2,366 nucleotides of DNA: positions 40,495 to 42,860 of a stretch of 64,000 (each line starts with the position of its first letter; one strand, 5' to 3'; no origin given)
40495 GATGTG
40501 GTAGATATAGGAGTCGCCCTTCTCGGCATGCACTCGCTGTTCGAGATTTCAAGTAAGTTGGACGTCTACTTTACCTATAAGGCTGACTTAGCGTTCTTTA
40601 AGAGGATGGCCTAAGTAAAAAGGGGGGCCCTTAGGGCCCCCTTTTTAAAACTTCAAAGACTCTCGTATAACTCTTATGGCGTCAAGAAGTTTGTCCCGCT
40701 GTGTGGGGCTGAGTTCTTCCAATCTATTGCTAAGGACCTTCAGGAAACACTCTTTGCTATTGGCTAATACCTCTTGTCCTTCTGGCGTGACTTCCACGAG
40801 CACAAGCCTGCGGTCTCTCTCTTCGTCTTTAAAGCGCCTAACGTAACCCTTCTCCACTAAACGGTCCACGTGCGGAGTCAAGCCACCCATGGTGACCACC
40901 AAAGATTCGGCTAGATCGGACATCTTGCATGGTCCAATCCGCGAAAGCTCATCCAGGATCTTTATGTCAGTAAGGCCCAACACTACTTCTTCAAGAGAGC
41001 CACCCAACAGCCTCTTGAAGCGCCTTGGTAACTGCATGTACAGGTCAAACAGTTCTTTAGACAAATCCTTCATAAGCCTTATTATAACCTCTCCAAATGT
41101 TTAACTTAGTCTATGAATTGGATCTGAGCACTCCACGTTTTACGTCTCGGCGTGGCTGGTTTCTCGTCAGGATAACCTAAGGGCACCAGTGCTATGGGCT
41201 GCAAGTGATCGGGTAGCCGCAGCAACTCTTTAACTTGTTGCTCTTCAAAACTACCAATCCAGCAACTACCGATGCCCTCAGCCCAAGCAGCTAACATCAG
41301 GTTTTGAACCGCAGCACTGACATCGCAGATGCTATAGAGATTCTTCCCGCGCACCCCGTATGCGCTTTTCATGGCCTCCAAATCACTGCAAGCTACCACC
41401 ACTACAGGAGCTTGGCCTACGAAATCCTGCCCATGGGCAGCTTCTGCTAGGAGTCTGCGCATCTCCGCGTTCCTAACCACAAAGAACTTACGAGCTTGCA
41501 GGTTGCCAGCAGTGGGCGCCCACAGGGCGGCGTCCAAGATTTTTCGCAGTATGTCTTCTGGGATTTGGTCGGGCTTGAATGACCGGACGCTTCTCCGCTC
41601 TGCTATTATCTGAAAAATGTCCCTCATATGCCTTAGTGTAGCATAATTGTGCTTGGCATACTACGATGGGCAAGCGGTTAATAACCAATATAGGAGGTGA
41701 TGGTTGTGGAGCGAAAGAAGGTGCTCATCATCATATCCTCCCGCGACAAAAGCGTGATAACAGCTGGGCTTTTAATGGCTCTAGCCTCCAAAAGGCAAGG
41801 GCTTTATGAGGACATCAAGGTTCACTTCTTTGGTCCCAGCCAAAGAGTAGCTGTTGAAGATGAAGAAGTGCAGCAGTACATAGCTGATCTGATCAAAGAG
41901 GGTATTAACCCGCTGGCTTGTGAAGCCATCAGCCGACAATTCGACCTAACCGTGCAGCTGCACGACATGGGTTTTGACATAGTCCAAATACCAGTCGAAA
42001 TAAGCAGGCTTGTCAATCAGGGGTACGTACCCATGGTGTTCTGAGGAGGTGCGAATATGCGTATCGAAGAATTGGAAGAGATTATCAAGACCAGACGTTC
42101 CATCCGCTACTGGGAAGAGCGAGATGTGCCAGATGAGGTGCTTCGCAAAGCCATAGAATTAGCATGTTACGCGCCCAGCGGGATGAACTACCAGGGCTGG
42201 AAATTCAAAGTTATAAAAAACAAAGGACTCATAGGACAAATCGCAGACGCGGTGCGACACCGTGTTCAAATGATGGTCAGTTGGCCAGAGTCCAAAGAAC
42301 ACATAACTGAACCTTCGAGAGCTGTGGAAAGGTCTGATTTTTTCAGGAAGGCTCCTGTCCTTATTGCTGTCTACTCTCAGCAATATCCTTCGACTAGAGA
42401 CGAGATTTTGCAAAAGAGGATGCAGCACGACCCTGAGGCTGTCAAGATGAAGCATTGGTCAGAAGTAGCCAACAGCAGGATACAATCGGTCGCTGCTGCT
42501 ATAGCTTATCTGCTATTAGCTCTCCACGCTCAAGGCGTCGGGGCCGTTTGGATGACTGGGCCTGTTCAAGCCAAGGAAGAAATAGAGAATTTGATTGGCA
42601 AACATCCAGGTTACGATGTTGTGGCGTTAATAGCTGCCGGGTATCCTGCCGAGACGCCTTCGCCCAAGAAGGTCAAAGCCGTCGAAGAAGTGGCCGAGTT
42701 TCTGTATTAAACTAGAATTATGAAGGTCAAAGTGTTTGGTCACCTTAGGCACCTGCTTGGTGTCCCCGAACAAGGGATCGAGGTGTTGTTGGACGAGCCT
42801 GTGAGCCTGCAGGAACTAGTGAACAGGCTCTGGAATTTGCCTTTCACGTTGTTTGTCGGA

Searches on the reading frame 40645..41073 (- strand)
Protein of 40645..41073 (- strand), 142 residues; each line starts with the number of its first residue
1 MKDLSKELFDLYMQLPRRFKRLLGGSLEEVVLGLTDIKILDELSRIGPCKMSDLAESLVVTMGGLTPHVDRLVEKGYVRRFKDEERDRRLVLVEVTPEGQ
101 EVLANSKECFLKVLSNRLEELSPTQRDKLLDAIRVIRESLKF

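Call 3: search_protein_families(library=pfam, proteins=[window:40645-41073:-], max_evalue=0.1)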
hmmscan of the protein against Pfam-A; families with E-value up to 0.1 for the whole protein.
window:40645-41073:- (142 aa): 9 families
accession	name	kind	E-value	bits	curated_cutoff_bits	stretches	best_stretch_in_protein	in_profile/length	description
PF01047.28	MarR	-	1.4e-11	44.5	24.6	1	34-90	3-58/59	MarR family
PF12802.13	MarR_2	-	4e-07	30.5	27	1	35-89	6-60/61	MarR family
PF13601.12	HTH_34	-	2.9e-06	27.8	27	1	49-109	15-75/80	Winged helix DNA-binding domain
PF22381.2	Staph_reg_Sar_Rot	-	4.5e-05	23.9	27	1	26-103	6-82/85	Transcriptional regulator SarA/Rot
PF13412.12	HTH_24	-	0.00018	21.4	21.9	1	35-79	4-48/48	Winged helix-turn-helix DNA-binding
PF13463.12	HTH_27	-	0.0014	19.3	22.2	1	39-99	8-68/68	Winged helix DNA-binding domain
PF01022.26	HTH_5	-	0.0029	17.9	22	1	37-79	5-46/47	Bacterial regulatory protein, arsR family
PF03551.20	PadR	-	0.015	15.7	27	1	58-104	27-74/75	Transcriptional regulator PadR-like family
PF25212.1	HVO_A0114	-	0.049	13.9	27.6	0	35-90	23-77/84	HVO_A0114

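Call 4: search_protein_families(library=ncbifam, proteins=[window:40645-41073:-], max_evalue=0.1)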
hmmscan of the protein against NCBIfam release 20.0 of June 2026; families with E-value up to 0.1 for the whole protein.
window:40645-41073:- (142 aa): 23 families
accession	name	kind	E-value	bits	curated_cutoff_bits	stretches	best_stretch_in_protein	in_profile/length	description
NF045593.1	bilirub_TF_BilQ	equivalog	7.4e-14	51.6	125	1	13-138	9-133/135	bilirubin utilization transcriptional regulator BilQ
NF050133.1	TransRegFabT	equivalog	1.5e-11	44.7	200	1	34-134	29-128/138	fatty acid biosynthesis transcriptional regulator FabT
NF052438.1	TransRegRv0880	equivalog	2e-10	40.7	220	1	18-137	18-136/143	Rv0880 family HTH-type transcriptional regulator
NF008565.1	PRK11512.1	equivalog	3.2e-08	33.7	240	1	18-108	24-113/144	multiple antibiotic resistance transcriptional regulator MarR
TIGR02337.1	HpaR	equivalog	1.3e-05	25.1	121.2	1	38-114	32-107/130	homoprotocatechuate degradation operon regulator HpaR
NF052638.1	TransRegOhrRVib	equivalog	1.7e-05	24.6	200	1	51-108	54-110/141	transcriptional regulator OhrR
NF053777.1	Saro0803TransReg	equivalog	5.2e-05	23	200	1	52-114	55-116/140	Saro_0803 family transcriptional regulator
NF040939.2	trans_reg_lrs14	equivalog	0.00017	21.6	90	1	33-86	20-74/103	Lrs14 family HTH-type transcriptional regulator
NF053814.1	teico_TcaR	equivalog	0.00019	21.5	170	1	43-141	47-146/151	MarR family transcriptional regulator TcaR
NF053606.1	Sta1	subfamily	0.00019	21.5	80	1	35-87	21-73/100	Sta1 family transcriptional regulator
NF041230.1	BagL_FevM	exception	0.00028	20.9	230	1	43-136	49-141/145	MarR family transcriptional regulator BagL/FevM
NF038251.1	AdcR_fam_Zn_TF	equivalog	0.00031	21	175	1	22-109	24-109/143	zinc-dependent MarR family transcriptional regulator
NF010349.0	PRK13777.1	equivalog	0.00079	18.8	153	1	43-110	55-121/190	HTH-type transcriptional regulator Hpr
NF002926.0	PRK03573.1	equivalog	0.00085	19.3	120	1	14-136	11-133/144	transcriptional regulator SlyA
NF047395.1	TransRegLtdR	equivalog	0.001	18.8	250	1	69-114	86-130/166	transcriptional regulator LdtR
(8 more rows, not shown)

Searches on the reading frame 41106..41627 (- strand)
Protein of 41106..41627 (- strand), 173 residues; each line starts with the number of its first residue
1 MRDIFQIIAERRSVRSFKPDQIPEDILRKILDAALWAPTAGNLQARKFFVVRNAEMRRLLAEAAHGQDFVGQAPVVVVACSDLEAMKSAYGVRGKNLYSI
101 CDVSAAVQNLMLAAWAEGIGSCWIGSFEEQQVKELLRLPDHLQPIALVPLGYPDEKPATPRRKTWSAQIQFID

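Call 3: search_protein_families(library=pfam, proteins=[window:41106-41627:-], max_evalue=0.1)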
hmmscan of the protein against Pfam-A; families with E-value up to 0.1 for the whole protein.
window:41106-41627:- (173 aa): 2 families
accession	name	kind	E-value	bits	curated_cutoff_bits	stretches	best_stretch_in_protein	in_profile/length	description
PF00881.29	Nitroreductase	-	3.4e-37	128.6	23.5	2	66-152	83-167/167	Nitroreductase family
PF14512.11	TM1586_NiRdase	-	1.5e-12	48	27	2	108-165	89-145/215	Putative TM nitroreductase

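Call 4: search_protein_families(library=ncbifam, proteins=[window:41106-41627:-], max_evalue=0.1)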
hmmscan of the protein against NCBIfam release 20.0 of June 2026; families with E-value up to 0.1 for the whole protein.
window:41106-41627:- (173 aa): 10 families
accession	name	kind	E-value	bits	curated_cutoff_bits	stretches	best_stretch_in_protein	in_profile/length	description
TIGR02476.1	BluB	equivalog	2.8e-28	98.7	150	2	72-166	98-195/205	5,6-dimethylbenzimidazole synthase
NF008033.1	PRK10765.1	equivalog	9.5e-24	84.1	223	1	1-160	1-167/240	oxygen-insensitive NADPH nitroreductase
TIGR03553.1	F420_FbiB_CTERM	equivalog_domain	1e-19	71.1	249.55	2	73-163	90-184/194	F420 biosynthesis protein FbiB, C-terminal domain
NF009810.0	PRK13294.1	equivalog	1.3e-19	70.4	304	2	69-163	341-439/449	coenzyme F420-0:L-glutamate ligase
NF003768.0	PRK05365.1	equivalog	1e-15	57.8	152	1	6-162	16-188/200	malonic semialdehyde reductase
TIGR03605.1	antibiot_sagB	domain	3.6e-10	39.6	78.4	1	52-148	71-169/173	SagB family peptide dehydrogenase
NF008275.0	PRK11053.1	equivalog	6.9e-08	32.2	227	2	3-78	2-83/217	oxygen-insensitive NAD(P)H nitroreductase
NF008088.0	PRK10828.1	equivalog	1.2e-06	28.2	183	1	4-159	3-169/183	NAD(P)H nitroreductase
NF011424.0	PRK14851.1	subfamily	0.0068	14.4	1170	1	13-93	314-394/679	hypothetical protein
NF005901.0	PRK07877.1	equivalog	0.043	12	476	0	17-77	367-427/722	Rv1355c family protein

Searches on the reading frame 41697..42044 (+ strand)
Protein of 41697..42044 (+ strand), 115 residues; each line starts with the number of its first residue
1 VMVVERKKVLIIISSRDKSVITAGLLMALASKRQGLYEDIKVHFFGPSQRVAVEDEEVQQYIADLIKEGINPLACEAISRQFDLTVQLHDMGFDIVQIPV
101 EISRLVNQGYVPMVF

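Call 3: search_protein_families(library=pfam, proteins=[window:41697-42044:+], max_evalue=0.1)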
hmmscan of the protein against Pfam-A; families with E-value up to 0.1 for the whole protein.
window:41697-42044:+ (115 aa): 1 family
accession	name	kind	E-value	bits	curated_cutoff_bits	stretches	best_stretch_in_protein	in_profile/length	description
PF01316.27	Arg_repressor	-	0.056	13.7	27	0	75-98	16-39/70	Arginine repressor, DNA binding domain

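Call 4: search_protein_families(library=ncbifam, proteins=[window:41697-42044:+], max_evalue=0.1)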
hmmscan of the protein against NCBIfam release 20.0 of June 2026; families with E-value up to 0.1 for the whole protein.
window:41697-42044:+ (115 aa): 0 families

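Call 45: search_solved_structures(query=A2, max_evalue=10, show_alignments=2)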
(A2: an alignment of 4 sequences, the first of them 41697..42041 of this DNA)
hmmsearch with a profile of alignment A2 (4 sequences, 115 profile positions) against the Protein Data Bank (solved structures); distinct sequences matched with E-value up to 10: 9.
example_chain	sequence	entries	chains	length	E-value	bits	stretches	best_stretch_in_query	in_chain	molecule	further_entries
2fb6_A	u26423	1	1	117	2.1e-12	50.5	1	7-109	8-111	conserved hypothetical protein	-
9cce_A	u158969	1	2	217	0.086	16.2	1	57-102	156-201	DYNA_1b7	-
9ccf_A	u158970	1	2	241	0.11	15.9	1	57-102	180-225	DA7_2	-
2pd2_A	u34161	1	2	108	0.19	15.2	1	25-112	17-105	Hypothetical protein ST0148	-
2n3z_A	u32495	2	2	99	0.21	15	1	33-102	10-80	OR446 | De novo designed protein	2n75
6xeh_A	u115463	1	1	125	1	12.8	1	13-69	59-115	DE NOVO DESIGNED OR386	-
7r9f_A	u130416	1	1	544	1.1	12.7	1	47-84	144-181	tRNA pseudouridine synthase 1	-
6llq_A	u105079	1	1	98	1.1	12.7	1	34-107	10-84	VAL88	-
7r9g_A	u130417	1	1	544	1.3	12.4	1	47-84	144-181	tRNA pseudouridine synthase 1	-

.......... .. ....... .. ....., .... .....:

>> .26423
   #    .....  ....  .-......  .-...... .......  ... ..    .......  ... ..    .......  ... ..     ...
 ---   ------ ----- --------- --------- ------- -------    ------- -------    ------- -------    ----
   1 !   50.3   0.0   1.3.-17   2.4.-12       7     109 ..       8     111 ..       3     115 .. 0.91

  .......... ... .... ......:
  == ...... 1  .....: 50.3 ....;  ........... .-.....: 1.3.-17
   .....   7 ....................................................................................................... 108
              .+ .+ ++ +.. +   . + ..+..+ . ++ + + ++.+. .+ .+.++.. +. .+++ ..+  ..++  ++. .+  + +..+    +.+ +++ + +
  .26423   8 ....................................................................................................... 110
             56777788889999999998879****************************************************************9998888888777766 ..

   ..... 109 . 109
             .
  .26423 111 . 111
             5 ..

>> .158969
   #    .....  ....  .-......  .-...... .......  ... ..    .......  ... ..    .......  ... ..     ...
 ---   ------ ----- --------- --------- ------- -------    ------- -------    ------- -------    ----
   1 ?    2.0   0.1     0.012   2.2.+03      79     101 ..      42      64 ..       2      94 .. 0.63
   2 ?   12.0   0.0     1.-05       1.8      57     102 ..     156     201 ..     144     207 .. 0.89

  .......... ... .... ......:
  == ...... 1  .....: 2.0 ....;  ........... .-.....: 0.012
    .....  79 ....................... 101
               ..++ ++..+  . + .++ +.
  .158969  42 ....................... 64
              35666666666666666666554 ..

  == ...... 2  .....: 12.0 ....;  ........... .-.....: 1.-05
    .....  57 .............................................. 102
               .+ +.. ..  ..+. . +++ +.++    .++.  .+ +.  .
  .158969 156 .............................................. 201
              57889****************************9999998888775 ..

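Call 48: predict_structure(protein=window:41697-42044:+)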
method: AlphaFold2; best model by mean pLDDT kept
length: 115 residues; sequences in the alignment: 1
mean_pLDDT: 40.2   pTM: 0.35
mean pLDDT of the five models: 40.2, 40.0, 38.4, 36.9, 36.0
residues with pLDDT >= 90: 0; 70-90: 0; 50-70: 26; < 50: 89
segments of 3 or more residues with pLDDT < 50: 1-6, 8-10, 19-21, 43-115
pLDDT, mean of each block of 10 residues (from residue 1): 42 50 54 53 39 38 40 36 29 34 35 26
secondary structure, 60 per line:
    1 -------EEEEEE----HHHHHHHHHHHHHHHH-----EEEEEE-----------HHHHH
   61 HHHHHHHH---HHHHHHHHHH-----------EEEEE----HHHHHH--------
elements in order: E8-13 H18-33 E39-44 H56-68 H72-81 E93-97 H102-107

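Call 49: search_protein_families(library=pfam, proteins=[window:41697-42041:+], max_evalue=10)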
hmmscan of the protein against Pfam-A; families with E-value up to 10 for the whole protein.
window:41697-42041:+ (115 aa): 3 families
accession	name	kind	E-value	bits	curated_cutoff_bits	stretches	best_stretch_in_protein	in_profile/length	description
PF01316.27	Arg_repressor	-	0.056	13.7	27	1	75-98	16-39/70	Arginine repressor, DNA binding domain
PF08846.15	DUF1816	-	0.12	12.8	27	1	43-74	21-52/65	Domain of unknown function (DUF1816)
PF25270.1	Khk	-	0.16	11.6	35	1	29-75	189-235/365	Prokaryotic ketohexokinase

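Call 62: find_related_loci(query=A2, collection=metagenome_contigs, flank=4000)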
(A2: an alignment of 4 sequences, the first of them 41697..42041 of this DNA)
Query A2 (115 aa) in metagenome_contigs; peptide patterns used: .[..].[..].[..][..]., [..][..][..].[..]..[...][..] (x = any residue, [..] = any of these).
600 stretches matched a pattern (row limit reached: there are more); 1 encode a relative of the query (tblastn E <= 1e-3); 1 distinct loci.
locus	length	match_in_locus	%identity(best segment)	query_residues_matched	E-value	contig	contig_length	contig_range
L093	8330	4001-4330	61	6-115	2e-45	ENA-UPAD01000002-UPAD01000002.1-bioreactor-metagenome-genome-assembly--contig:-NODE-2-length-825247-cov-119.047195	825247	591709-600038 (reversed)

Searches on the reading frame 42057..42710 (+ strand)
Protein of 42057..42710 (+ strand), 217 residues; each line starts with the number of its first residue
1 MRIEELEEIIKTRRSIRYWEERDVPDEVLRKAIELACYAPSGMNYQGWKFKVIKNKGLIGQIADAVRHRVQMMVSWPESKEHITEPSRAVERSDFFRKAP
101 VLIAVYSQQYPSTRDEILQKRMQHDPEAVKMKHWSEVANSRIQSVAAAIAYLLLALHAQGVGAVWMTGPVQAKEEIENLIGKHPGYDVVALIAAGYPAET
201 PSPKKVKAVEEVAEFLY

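Call 3: search_protein_families(library=pfam, proteins=[window:42057-42710:+], max_evalue=0.1)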
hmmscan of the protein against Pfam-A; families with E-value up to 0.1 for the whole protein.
window:42057-42710:+ (217 aa): 3 families
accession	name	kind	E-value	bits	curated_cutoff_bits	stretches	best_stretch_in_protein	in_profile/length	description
PF00881.29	Nitroreductase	-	4.5e-27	95.7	23.5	1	10-196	1-167/167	Nitroreductase family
PF14512.11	TM1586_NiRdase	-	3.3e-12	46.9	27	2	152-214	91-150/215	Putative TM nitroreductase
PF01004.24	Flavi_M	-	0.051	13.7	25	0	164-194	17-49/74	Flavivirus envelope glycoprotein M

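Call 4: search_protein_families(library=ncbifam, proteins=[window:42057-42710:+], max_evalue=0.1)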
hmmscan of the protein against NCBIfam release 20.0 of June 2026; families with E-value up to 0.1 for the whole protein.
window:42057-42710:+ (217 aa): 10 families
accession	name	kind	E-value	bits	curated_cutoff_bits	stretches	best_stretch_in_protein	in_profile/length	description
NF009810.0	PRK13294.1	equivalog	1.3e-14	54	304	1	8-211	256-444/449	coenzyme F420-0:L-glutamate ligase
TIGR02476.1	BluB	equivalog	2e-14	53.4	150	1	4-201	7-184/205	5,6-dimethylbenzimidazole synthase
TIGR03553.1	F420_FbiB_CTERM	equivalog_domain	1e-12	48.3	249.55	1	9-211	2-189/194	F420 biosynthesis protein FbiB, C-terminal domain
NF003768.0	PRK05365.1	equivalog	2.1e-10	40.4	152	1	5-203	13-185/200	malonic semialdehyde reductase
NF047509.1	Rv3131_FMN_oxido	subfamily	1.1e-06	28.4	199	1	32-67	2-35/319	Acg family FMN-binding oxidoreductase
NF008088.0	PRK10828.1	equivalog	9.2e-06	25.3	183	1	8-200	5-166/183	NAD(P)H nitroreductase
NF008275.0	PRK11053.1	equivalog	1.6e-05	24.5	227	1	6-68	3-66/217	oxygen-insensitive NAD(P)H nitroreductase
NF008033.1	PRK10765.1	equivalog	0.0028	17.1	223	0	8-48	6-46/240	oxygen-insensitive NADPH nitroreductase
NF005901.0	PRK07877.1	equivalog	0.017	13.4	476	1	21-55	369-403/722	Rv1355c family protein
NF011424.0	PRK14851.1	subfamily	0.033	12.2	1170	1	21-56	320-355/679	hypothetical protein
